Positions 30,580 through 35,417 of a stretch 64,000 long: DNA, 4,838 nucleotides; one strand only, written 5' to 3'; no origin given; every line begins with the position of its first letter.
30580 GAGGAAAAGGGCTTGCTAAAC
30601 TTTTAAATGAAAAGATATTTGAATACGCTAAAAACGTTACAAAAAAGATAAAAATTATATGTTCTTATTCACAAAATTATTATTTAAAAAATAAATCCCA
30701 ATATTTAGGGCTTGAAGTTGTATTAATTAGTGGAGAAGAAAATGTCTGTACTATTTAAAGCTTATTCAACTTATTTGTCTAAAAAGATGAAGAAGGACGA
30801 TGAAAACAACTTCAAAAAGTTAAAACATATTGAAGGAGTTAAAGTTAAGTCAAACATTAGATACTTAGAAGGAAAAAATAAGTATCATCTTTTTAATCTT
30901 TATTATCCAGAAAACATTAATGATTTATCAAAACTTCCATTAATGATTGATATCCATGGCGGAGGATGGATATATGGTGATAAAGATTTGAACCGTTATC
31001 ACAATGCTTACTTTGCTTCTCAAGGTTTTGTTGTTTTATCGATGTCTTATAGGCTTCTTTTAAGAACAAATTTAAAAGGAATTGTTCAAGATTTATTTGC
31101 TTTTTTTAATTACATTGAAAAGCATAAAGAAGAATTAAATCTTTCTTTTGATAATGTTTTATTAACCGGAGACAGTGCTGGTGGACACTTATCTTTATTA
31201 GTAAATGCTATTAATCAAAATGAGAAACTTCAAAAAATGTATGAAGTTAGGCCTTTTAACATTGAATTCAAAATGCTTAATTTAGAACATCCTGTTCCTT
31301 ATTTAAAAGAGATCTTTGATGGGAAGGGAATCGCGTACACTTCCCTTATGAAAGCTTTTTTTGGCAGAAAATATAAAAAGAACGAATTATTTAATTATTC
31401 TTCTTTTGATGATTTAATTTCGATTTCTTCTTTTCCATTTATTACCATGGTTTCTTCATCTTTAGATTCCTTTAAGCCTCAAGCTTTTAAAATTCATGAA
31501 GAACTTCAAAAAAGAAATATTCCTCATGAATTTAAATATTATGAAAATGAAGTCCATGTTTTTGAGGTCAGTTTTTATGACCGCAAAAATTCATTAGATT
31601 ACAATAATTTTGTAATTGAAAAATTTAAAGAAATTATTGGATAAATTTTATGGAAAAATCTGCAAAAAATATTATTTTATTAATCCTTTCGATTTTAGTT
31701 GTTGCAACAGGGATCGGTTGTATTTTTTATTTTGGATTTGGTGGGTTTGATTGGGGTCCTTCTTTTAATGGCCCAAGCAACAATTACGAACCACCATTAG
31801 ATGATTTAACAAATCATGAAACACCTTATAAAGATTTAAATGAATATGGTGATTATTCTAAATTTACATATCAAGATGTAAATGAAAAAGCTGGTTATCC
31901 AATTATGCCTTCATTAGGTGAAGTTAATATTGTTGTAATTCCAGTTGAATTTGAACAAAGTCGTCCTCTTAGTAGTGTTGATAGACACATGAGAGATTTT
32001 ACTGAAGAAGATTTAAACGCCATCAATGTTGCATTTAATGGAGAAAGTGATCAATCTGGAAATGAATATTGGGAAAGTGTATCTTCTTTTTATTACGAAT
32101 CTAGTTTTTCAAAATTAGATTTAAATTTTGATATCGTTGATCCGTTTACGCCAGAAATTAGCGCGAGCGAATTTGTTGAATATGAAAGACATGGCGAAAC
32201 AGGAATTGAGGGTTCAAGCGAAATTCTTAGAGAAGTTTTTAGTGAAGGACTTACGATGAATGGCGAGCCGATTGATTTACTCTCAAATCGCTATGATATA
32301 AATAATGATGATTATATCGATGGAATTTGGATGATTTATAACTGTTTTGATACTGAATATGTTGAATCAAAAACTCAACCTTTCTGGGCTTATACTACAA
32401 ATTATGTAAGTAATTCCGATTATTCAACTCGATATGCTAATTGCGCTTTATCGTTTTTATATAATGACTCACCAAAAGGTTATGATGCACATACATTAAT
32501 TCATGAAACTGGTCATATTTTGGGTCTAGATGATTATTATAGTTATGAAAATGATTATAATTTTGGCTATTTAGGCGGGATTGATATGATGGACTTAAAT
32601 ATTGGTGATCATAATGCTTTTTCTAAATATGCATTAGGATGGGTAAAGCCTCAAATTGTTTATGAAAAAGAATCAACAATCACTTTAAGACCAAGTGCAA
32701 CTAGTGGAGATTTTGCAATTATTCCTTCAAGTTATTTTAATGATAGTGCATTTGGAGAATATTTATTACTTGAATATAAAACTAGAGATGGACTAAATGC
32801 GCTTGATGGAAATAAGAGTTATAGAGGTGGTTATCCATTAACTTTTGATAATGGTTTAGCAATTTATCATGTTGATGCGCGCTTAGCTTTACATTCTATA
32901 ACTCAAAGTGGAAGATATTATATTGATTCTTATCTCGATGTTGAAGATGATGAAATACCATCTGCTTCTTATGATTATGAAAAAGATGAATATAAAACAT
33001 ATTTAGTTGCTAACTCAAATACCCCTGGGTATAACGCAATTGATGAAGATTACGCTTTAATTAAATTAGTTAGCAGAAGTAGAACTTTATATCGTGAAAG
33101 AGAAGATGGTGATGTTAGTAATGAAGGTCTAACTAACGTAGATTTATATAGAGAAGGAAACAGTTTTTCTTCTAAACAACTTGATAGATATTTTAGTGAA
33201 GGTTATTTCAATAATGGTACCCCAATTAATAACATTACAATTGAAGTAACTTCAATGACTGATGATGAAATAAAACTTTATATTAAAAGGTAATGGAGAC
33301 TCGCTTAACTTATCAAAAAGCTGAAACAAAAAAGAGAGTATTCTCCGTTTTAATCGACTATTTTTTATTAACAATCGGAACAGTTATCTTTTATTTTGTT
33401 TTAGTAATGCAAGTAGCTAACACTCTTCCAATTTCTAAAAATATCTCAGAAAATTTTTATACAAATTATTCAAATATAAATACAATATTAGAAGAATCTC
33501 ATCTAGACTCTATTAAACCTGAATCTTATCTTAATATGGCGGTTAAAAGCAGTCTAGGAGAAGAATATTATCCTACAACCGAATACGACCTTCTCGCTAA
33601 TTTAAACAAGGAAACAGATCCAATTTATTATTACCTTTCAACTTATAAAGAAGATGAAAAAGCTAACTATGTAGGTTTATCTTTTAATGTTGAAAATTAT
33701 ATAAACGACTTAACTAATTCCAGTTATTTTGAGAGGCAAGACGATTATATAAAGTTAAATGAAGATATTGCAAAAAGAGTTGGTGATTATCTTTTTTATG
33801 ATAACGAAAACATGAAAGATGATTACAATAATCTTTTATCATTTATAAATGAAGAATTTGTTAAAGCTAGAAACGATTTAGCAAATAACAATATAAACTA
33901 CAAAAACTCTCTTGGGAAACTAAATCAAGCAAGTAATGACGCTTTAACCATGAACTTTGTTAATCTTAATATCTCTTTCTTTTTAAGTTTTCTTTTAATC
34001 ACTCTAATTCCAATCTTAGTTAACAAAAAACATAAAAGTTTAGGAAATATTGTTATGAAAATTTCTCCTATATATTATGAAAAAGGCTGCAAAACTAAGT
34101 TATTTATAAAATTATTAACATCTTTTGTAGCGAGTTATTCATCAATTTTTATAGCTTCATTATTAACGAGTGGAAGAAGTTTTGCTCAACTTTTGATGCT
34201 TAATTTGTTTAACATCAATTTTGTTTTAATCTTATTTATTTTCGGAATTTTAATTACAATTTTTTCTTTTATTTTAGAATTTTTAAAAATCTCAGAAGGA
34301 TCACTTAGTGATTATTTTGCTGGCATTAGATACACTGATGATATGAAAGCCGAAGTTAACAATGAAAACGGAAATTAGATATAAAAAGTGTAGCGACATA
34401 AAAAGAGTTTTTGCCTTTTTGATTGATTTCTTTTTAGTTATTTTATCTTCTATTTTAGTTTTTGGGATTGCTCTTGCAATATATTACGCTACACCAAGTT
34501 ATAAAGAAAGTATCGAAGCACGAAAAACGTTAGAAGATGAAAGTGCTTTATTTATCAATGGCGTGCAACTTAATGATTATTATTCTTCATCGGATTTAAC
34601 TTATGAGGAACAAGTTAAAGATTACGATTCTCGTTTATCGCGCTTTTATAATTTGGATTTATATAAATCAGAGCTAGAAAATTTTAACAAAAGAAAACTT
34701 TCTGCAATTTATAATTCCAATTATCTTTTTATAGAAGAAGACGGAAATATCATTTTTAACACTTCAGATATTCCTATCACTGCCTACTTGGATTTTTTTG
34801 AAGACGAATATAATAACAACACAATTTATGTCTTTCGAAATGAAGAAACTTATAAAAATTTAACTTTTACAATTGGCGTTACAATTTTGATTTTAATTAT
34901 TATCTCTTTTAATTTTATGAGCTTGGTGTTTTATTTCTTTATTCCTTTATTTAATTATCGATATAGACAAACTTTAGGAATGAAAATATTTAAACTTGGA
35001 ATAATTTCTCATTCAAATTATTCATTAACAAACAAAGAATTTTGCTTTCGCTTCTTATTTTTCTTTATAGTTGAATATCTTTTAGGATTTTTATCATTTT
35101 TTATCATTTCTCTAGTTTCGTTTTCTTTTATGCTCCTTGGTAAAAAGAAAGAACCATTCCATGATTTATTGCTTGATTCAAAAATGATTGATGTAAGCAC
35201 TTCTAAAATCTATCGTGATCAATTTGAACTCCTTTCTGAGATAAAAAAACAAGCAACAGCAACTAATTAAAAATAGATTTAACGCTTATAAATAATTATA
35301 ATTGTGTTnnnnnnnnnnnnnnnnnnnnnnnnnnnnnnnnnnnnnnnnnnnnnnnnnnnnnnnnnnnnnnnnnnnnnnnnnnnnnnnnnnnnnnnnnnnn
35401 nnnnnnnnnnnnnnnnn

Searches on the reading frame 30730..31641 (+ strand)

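Call 43: search_protein_families(library=pfam, proteins=[window:30730-31641:+], max_evalue=0.0001)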
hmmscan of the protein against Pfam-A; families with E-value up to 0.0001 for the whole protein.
window:30730-31641:+ (304 aa): 4 families
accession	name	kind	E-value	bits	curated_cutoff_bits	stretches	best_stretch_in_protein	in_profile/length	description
PF20434.5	BD-FAE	-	3e-22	79.7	26.8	1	57-171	3-119/215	BD-FAE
PF07859.19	Abhydrolase_3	-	2.3e-20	73.7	25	1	73-278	2-208/210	alpha/beta hydrolase fold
PF00135.34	COesterase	-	1.9e-06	27.5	27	1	56-109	89-142/515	Carboxylesterase family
PF00326.27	Peptidase_S9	-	9.2e-05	22.5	22.6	0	119-300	45-211/213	Prolyl oligopeptidase family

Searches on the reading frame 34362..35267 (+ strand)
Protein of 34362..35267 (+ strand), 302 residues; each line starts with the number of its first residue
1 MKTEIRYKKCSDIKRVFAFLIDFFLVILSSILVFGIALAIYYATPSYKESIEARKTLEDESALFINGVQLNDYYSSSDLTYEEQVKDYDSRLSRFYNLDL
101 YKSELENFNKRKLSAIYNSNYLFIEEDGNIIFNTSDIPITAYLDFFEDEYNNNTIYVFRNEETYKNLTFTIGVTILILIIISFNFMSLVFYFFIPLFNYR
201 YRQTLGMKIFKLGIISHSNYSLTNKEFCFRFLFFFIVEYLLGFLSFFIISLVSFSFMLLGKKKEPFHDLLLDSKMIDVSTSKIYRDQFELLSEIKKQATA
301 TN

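Call 43: search_protein_families(library=pfam, proteins=[window:34362-35267:+], max_evalue=0.0001)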
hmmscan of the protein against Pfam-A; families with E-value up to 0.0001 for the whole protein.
window:34362-35267:+ (302 aa): 1 family
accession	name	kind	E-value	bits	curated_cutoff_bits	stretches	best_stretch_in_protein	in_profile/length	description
PF06271.18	RDD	-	2.5e-15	57.4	24.1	1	166-271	39-136/137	RDD family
